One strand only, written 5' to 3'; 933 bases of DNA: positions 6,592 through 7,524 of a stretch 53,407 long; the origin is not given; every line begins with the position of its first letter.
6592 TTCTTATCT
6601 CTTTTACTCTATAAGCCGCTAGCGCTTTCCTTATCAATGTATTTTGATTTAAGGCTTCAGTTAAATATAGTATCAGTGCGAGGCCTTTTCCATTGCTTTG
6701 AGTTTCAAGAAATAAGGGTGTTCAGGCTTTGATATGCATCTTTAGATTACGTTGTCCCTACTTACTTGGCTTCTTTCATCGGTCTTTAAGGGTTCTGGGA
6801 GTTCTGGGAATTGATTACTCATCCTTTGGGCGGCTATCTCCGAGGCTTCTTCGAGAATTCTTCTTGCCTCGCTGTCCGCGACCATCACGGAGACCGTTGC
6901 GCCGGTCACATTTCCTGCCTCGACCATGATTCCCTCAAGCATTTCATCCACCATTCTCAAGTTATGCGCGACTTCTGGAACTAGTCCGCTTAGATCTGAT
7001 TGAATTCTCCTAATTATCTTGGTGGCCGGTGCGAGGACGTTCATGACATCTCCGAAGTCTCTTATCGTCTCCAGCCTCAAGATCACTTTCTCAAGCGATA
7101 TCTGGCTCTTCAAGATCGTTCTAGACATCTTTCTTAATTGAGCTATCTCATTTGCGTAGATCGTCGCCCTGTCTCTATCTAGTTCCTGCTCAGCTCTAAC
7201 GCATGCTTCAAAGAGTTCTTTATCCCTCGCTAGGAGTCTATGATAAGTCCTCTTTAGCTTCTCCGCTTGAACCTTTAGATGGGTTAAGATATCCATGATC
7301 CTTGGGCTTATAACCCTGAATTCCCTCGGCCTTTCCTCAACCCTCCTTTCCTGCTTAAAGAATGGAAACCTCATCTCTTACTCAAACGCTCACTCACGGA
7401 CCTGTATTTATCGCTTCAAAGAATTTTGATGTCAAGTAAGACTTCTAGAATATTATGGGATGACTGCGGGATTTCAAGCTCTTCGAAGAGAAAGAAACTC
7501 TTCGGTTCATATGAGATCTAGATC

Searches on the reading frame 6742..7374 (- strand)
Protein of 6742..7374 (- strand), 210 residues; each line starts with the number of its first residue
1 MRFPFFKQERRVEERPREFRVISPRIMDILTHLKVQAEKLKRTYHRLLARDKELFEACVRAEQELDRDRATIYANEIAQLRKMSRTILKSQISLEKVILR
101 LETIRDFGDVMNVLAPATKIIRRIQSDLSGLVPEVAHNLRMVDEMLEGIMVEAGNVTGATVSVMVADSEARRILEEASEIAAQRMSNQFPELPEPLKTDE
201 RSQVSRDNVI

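Call 87: search_protein_families(library=pfam, proteins=[window:6742-7374:-], max_evalue=0.0001)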
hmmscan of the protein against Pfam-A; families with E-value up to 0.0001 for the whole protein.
window:6742-7374:- (210 aa): 1 family
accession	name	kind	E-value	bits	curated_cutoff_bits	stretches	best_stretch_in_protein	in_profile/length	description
PF03357.26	Snf7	-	1.2e-06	28.7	27.3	1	32-149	5-117/171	Snf7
